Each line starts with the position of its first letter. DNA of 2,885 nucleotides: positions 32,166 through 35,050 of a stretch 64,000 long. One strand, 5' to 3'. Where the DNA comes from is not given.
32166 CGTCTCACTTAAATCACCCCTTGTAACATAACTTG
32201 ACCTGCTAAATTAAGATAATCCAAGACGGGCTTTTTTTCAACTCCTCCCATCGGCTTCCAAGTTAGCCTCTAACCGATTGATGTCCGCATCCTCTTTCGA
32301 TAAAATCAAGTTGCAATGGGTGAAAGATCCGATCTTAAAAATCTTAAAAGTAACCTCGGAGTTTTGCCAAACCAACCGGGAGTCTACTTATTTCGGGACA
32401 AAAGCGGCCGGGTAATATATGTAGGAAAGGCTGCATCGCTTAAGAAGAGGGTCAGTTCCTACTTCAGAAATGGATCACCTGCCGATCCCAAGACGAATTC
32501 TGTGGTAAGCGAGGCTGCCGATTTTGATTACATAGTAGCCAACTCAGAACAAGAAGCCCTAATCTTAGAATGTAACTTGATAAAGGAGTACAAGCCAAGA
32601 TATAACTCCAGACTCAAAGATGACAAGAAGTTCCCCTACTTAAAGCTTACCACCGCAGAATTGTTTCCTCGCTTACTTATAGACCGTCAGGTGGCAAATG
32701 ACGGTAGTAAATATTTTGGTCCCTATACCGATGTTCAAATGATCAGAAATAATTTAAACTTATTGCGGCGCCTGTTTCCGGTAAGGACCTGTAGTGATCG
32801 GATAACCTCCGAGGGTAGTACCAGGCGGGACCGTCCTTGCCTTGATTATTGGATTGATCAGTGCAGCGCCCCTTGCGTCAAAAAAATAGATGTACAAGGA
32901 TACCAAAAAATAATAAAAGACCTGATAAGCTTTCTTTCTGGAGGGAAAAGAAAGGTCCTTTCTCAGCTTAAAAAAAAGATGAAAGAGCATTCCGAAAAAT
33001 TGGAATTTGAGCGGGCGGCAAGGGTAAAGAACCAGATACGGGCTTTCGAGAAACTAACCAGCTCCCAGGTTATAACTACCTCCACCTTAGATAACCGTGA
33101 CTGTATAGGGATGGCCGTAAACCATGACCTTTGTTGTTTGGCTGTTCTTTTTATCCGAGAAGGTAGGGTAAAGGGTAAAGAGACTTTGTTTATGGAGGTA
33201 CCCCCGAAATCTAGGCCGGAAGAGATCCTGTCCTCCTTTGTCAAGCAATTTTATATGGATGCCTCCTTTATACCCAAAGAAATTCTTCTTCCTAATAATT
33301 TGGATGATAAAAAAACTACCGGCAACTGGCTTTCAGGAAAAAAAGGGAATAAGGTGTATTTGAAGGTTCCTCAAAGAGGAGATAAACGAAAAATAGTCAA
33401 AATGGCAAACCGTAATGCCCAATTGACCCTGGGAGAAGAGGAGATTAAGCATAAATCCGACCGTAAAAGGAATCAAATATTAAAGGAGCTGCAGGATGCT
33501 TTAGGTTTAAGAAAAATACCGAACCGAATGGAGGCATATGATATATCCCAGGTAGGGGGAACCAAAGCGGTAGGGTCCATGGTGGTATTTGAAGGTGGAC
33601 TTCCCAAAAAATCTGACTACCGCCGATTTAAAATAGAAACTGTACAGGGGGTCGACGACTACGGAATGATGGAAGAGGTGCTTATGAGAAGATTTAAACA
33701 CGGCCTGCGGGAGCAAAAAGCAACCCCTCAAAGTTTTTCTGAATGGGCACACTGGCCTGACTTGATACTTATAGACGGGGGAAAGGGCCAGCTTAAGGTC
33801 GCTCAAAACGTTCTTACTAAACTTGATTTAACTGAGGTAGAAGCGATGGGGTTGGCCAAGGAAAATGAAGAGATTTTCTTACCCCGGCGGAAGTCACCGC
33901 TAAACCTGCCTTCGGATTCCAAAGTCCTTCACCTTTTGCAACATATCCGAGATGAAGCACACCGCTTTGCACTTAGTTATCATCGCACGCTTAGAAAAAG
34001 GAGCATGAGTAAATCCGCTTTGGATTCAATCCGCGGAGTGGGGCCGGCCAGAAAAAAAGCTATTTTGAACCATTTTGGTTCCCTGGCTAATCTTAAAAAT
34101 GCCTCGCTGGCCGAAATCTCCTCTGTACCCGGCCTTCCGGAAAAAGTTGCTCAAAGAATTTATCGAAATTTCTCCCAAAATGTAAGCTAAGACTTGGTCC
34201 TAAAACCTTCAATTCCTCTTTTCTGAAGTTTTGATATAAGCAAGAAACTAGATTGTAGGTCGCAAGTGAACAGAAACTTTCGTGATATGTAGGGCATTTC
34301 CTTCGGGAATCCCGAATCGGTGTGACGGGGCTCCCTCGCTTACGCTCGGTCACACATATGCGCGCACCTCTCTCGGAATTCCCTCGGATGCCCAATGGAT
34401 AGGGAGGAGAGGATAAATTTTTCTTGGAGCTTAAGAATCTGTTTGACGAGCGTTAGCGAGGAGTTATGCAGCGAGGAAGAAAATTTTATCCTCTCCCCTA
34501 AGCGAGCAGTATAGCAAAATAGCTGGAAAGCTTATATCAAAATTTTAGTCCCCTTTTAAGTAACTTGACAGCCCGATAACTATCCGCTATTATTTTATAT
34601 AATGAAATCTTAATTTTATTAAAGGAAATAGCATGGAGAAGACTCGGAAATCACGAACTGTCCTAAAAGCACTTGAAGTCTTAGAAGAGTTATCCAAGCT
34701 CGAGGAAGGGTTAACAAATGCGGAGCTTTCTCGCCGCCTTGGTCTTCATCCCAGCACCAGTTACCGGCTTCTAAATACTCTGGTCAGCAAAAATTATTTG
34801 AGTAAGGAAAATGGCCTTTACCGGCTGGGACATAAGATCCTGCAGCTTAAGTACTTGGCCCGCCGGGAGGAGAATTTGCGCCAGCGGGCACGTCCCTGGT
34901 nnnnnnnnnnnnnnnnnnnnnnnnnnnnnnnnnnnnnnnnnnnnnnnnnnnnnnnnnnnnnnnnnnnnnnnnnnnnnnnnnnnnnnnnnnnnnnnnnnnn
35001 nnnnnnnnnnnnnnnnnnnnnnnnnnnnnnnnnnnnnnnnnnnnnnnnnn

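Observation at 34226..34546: Intergenic element of about 320 nt with multiple nested and interleaved inverted repeats between uvrC and iclR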

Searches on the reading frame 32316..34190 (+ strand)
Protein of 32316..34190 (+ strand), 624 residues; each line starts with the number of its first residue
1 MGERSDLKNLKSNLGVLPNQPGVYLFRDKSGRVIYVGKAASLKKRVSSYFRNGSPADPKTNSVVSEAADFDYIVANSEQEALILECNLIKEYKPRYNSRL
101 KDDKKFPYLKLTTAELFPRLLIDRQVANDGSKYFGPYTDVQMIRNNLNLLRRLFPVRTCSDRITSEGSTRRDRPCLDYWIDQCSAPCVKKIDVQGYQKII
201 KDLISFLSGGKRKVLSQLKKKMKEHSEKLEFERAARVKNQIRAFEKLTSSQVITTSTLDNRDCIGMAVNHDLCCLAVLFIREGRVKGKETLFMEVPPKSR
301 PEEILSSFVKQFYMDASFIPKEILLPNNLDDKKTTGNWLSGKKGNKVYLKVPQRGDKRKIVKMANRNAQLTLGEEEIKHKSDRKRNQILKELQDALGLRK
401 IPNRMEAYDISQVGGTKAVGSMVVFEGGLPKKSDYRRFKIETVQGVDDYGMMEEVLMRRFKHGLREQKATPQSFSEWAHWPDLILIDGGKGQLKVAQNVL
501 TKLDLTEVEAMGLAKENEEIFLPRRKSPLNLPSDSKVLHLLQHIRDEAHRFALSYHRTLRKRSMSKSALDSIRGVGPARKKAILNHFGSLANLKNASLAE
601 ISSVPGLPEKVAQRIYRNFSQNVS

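Call 10: search_protein_families(library=pfam, proteins=[window:32316-34190:+])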
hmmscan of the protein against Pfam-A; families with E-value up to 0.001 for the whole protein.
window:32316-34190:+ (624 aa): 7 families
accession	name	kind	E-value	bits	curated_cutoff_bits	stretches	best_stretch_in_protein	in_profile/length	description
PF08459.17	UvrC_RNaseH_dom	-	6.5e-56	189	22.3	1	393-552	1-158/159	UvrC RNAse H endonuclease domain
PF22920.2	UvrC_RNaseH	-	5.4e-36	123.5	24.3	1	260-374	1-115/116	UvrC Ribonuclease H-like domain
PF14520.12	HHH_5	-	2.3e-13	50.8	27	1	568-616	3-52/57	Helix-hairpin-helix domain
PF02151.25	UVR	-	2.2e-09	37.2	21.5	1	213-246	2-35/36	UvrB/uvrC motif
PF12826.13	HHH_2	-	5.3e-09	36.6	27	1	571-621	7-57/64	Helix-hairpin-helix motif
PF01541.30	GIY-YIG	-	4.1e-08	33.9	22.6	1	21-97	2-78/78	GIY-YIG catalytic domain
PF00633.29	HHH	-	1.4e-05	25.1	24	0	589-616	1-28/30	Helix-hairpin-helix motif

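Call 17: find_homologous_proteins(query=window:32316-34187:+, max_evalue=1e-100)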
Query window:32316-34187:+ (624 aa): 7858 proteins with E <= 1e-100 among 8000 candidates; the best 120 are listed.
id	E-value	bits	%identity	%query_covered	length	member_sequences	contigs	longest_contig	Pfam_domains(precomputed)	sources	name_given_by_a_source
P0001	0.0e+0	1402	100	100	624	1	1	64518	PF12826.14,PF27096.1,PF14520.13,PF02151.26,PF01541.31,PF22920.3,PF00633.30,PF08459.18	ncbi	-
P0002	6.0e-196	671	51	99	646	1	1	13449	PF12826.14,PF27096.1,PF14520.13,PF02151.26,PF01541.31,PF22920.3,PF08459.18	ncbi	ncbi:MAG: excinuclease ABC subunit UvrC [Candidatus Bipolaricaulia bacterium]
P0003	1.2e-191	657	49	98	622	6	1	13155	PF12826.14,PF27096.1,PF14520.13,PF02151.26,PF01541.31,PF22920.3,PF00633.30,PF08459.18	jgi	-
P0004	2.1e-188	646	48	98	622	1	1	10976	PF12826.14,PF27096.1,PF14520.13,PF02151.26,PF01541.31,PF22920.3,PF00633.30,PF08459.18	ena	-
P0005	2.8e-188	645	50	97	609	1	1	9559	PF12826.14,PF27096.1,PF14520.13,PF02151.26,PF01541.31,PF22920.3,PF08459.18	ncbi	-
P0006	1.3e-187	643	47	98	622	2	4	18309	PF12826.14,PF27096.1,PF14520.13,PF02151.26,PF01541.31,PF22920.3,PF00633.30,PF08459.18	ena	-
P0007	1.9e-187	643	48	98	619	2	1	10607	PF12826.14,PF27096.1,PF14520.13,PF02151.26,PF01541.31,PF22920.3,PF08459.18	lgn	-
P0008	1.5e-186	640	48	98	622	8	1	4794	PF12826.14,PF27096.1,PF14520.13,PF02151.26,PF01541.31,PF22920.3,PF00633.30,PF08459.18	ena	-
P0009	1.7e-186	640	49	97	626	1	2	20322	PF12826.14,PF27096.1,PF14520.13,PF02151.26,PF01541.31,PF22920.3,PF00633.30,PF08459.18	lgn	-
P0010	5.2e-186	638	49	96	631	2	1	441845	PF12826.14,PF27096.1,PF14520.13,PF02151.26,PF01541.31,PF22920.3,PF08459.18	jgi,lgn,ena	-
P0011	6.2e-186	638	49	96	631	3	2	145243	PF12826.14,PF27096.1,PF14520.13,PF02151.26,PF01541.31,PF22920.3,PF00633.30,PF08459.18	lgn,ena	-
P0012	3.9e-185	635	48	98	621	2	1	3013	PF12826.14,PF27096.1,PF14520.13,PF02151.26,PF01541.31,PF22920.3,PF00633.30,PF08459.18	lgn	-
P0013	1.8e-181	623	47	98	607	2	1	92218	PF12826.14,PF27096.1,PF14520.13,PF02151.26,PF01541.31,PF22920.3,PF00633.30,PF08459.18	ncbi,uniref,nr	ncbi:excinuclease ABC subunit UvrC [Fuchsiella alkaliacetigena]|uniref:excinuclease ABC subunit UvrC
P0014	1.9e-181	623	48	98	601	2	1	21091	PF12826.14,PF27096.1,PF14520.13,PF02151.26,PF01541.31,PF22920.3,PF00633.30,PF08459.18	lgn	-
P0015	2.4e-181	623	47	97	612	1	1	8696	PF12826.14,PF27096.1,PF14520.13,PF02151.26,PF01541.31,PF22920.3,PF08459.18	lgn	-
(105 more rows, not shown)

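Call 18: find_encoding_contigs(protein=P0001, flank=1000, max_places=5)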
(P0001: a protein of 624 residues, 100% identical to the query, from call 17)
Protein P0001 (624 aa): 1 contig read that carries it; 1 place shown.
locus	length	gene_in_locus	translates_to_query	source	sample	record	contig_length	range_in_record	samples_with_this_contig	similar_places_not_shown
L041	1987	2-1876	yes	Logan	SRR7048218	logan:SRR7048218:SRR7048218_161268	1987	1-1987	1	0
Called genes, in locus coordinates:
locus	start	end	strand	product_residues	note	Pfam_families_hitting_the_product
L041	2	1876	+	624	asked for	PF01541:GIY-YIG, PF27096:UvrC_M, PF02151:UVR, PF22920:UvrC_RNaseH, PF08459:UvrC_RNaseH_dom, PF00633:HHH (faint), PF14520:HHH_5, PF12826:HHH_2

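Call 36: find_encoding_contigs(protein=P0002, flank=4000, max_places=2)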
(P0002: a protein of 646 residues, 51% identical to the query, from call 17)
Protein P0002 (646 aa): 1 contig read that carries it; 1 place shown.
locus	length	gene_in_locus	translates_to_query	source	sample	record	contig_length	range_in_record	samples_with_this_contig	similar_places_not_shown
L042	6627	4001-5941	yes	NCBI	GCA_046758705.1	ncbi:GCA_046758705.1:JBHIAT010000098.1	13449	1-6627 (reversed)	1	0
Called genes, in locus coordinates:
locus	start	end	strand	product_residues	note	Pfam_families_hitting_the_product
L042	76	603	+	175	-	PF00719:Pyrophosphatase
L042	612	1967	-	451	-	PF02390:Methyltransf_4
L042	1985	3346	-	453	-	PF03448:MgtE_N, PF00571:CBS, PF01769:MgtE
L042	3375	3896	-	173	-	PF01467:CTP_transf_like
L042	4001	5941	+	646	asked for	PF01541:GIY-YIG, PF27096:UvrC_M, PF02151:UVR, PF22920:UvrC_RNaseH, PF08459:UvrC_RNaseH_dom, PF12826:HHH_2 (weak), PF14520:HHH_5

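Call 37: find_encoding_contigs(protein=P0003, flank=4000, max_places=2)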
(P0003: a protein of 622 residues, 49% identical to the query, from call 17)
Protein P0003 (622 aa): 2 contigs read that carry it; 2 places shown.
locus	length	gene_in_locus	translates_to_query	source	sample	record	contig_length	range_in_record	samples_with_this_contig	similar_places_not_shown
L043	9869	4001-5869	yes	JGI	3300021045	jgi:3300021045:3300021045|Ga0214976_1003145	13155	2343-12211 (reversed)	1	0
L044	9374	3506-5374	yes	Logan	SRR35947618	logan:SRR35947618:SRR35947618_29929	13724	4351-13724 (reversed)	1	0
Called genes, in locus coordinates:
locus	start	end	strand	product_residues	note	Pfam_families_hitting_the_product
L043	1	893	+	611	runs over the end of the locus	?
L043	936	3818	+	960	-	PF00005:ABC_tran (faint), PF02463:SMC_N (faint), PF03193:RsgA_GTPase (faint), PF13191:AAA_16 (faint), PF13304:AAA_21 (faint), PF13401:AAA_22 (faint), PF17760:UvrA_inter, PF17755:UvrA_DNA-bind, +2 more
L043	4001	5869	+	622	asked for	PF01541:GIY-YIG, PF27096:UvrC_M, PF02151:UVR, PF22920:UvrC_RNaseH, PF08459:UvrC_RNaseH_dom, PF00633:HHH (faint), PF12826:HHH_2 (weak), PF14520:HHH_5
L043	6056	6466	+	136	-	PF22747:Zn_ribbon_DUF2089, PF09862:DUF2089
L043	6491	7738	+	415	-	PF22746:SHOCT-like_DUF2089-C, PF13349:DUF4097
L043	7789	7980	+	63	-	PF04024:PspC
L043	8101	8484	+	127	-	PF04020:Phage_holin_4_2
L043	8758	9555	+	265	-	PF08282:Hydrolase_3, PF12710:HAD (faint), PF05116:S6PP, PF00702:Hydrolase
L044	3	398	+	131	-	?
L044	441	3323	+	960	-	PF00005:ABC_tran (faint), PF02463:SMC_N (faint), PF03193:RsgA_GTPase (faint), PF13191:AAA_16 (faint), PF13304:AAA_21 (faint), PF13401:AAA_22 (faint), PF17760:UvrA_inter, PF17755:UvrA_DNA-bind, +2 more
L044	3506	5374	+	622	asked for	PF01541:GIY-YIG, PF27096:UvrC_M, PF02151:UVR, PF22920:UvrC_RNaseH, PF08459:UvrC_RNaseH_dom, PF00633:HHH (faint), PF12826:HHH_2 (weak), PF14520:HHH_5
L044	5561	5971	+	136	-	PF22747:Zn_ribbon_DUF2089, PF09862:DUF2089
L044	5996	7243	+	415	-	PF22746:SHOCT-like_DUF2089-C, PF13349:DUF4097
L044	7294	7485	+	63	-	PF04024:PspC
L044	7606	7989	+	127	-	PF04020:Phage_holin_4_2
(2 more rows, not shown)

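Call 38: find_encoding_contigs(protein=P0005, flank=4000, max_places=2)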
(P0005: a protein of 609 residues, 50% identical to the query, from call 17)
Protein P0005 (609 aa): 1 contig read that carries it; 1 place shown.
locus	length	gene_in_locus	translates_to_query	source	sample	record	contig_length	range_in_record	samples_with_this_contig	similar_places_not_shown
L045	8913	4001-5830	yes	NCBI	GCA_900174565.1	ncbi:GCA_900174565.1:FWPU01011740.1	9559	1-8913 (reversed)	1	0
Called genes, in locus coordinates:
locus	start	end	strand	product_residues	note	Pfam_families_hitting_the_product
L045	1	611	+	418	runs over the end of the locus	?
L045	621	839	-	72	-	PF10049:DUF2283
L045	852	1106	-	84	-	PF14076:DUF4258 (faint)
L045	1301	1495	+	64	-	PF13495:Phage_int_SAM_4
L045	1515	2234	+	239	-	PF13495:Phage_int_SAM_4, PF00589:Phage_integrase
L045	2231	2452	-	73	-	-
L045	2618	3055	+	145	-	PF07366:SnoaL, PF14534:DUF4440, PF12680:SnoaL_2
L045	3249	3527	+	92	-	PF01909:NTP_transf_2, PF18765:Polbeta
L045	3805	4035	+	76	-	-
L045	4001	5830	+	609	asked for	PF01541:GIY-YIG, PF27096:UvrC_M, PF02151:UVR, PF22920:UvrC_RNaseH, PF08459:UvrC_RNaseH_dom, PF12826:HHH_2 (faint), PF14520:HHH_5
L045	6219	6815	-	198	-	PF00561:Abhydrolase_1, PF12146:Hydrolase_4 (weak)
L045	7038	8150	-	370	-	PF00154:RecA_N, PF08423:Rad51 (weak), PF06745:ATPase (weak), PF27531:MT3502_N (weak), PF21096:RecA_C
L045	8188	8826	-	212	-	PF01726:LexA_DNA_bind, PF00717:Peptidase_S24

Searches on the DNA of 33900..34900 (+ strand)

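Call 4: search_rna_families(source=window, start=33900, end=34900, threshold=evalue, max_evalue=10, show_alignments=3)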
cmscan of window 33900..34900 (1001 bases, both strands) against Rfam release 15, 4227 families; matches with E-value up to 10: 11.
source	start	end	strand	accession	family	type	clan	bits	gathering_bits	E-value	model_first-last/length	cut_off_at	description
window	34587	34669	+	RF00477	snosnR66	Gene; snRNA; snoRNA; CD-box;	-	22.4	65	1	1-104/104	no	Small nucleolar RNA snR66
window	34400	34501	+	RF01013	mir-577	Gene; miRNA;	-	21.4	100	0.34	1-86/86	no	mir-577 microRNA precursor family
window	34206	34231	+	RF01354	CRISPR-DR45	Gene; CRISPR;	-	18.7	37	3.4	1-24/24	no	CRISPR RNA direct repeat element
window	34389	34513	+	RF00908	MIR529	Gene; miRNA;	-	18.6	75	0.27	1-131/131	no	MIR529 microRNA precursor family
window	34221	34267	+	RF02418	Spd-sr07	Gene; sRNA;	-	18.6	55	5.4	1-63/63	no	Streptococcus sRNA Spd-sr07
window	34468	34524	+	RF01222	sn2417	Gene; snRNA; snoRNA; CD-box;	-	16.7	80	1.3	1-123/123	no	Small nucleolar RNA sn2417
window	34475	34533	+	RF02780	PutA_thermometer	Cis-reg; thermoregulator;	-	15.8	51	7.4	1-72/72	no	PutA 5' UTR thermometer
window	34394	34492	+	RF02191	TCL6_1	Gene; lncRNA;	-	14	60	2.7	1-113/113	no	T-cell leukemia/lymphoma 6 conserved region 1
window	33900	33911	+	RF02940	COG3860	Cis-reg;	-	13.5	42.5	3.2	43-54/54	5'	COG3860 RNA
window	34572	34623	+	RF02350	psRNA6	Gene; sRNA;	-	10.3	60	3.4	1-333/333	no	Nitrosomonas sRNA psRNA6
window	34594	34642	-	RF02350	psRNA6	Gene; sRNA;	-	9.5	60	6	1-333/333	no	Nitrosomonas sRNA psRNA6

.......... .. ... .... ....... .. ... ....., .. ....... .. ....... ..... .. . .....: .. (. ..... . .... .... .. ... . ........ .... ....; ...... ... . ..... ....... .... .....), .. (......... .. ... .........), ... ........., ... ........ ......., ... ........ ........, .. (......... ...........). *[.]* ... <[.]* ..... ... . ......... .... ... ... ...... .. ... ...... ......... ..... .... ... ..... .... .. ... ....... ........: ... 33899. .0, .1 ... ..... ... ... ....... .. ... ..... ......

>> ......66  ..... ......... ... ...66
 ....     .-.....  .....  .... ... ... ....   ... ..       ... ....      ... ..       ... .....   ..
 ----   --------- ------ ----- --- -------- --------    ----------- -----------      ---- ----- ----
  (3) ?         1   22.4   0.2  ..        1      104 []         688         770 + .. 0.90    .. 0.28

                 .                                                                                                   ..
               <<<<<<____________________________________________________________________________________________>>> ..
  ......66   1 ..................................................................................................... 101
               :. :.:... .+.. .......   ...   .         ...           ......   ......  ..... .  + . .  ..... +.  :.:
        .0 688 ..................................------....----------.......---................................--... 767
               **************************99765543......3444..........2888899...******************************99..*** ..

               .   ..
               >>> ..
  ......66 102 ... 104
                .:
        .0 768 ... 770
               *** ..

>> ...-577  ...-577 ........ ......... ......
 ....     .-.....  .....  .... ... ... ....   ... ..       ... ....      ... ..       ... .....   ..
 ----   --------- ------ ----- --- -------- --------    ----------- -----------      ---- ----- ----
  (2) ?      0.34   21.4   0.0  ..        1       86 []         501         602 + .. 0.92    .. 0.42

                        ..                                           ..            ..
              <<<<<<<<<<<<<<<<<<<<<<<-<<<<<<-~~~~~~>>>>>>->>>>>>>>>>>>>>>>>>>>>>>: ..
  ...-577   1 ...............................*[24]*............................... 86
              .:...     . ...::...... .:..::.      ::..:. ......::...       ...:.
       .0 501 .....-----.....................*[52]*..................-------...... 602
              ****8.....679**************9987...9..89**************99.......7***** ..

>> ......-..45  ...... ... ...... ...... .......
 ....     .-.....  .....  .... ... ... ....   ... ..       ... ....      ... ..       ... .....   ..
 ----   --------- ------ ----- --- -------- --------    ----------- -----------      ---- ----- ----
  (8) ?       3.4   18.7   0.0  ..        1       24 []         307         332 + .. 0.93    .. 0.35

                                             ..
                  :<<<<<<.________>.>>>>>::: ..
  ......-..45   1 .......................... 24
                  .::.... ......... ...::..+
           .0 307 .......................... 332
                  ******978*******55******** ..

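Call 23: search_dna_similar(query=window:34200-34570:+, collection=plasmids, mode=distant, max_evalue=0.01)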
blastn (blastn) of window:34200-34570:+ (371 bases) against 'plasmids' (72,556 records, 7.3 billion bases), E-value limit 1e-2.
No match.

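Call 24: search_dna_similar(query=window:34200-34570:+, collection=phages, mode=distant, max_evalue=0.01)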
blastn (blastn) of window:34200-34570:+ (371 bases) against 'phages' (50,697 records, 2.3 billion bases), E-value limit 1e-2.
No match.

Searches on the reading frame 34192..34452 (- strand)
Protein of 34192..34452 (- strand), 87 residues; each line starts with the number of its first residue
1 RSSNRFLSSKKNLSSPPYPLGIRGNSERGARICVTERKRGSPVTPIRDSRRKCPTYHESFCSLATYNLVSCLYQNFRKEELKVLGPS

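Call 22: find_homologous_proteins(query=window:34225-34452:-, max_evalue=10)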
Query seq(76 aa): no candidate shares three 5-residue words with the query. No homologue found.

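Call 25: find_related_loci(query=window:34225-34452:-, collection=viral_contigs, flank=2000)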
Query seq(76 aa) (76 aa) in viral_contigs; peptide patterns used: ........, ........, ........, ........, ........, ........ (x = any residue, [..] = any of these).
30 stretches matched a pattern, but none encodes a relative of the query by tblastn (E <= 1e-3).

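Call 26: find_related_loci(query=window:34225-34452:-, collection=metagenome_contigs, flank=3000)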
Query seq(76 aa) (76 aa) in metagenome_contigs; peptide patterns used: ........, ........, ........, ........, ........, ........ (x = any residue, [..] = any of these).
600 stretches matched a pattern, but none encodes a relative of the query by tblastn (E <= 1e-3).

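Call 31: search_protein_families(library=pfam, max_evalue=1, proteins=[window:34192-34452:-])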
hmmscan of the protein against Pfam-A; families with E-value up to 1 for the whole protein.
seq(87 aa): 0 families
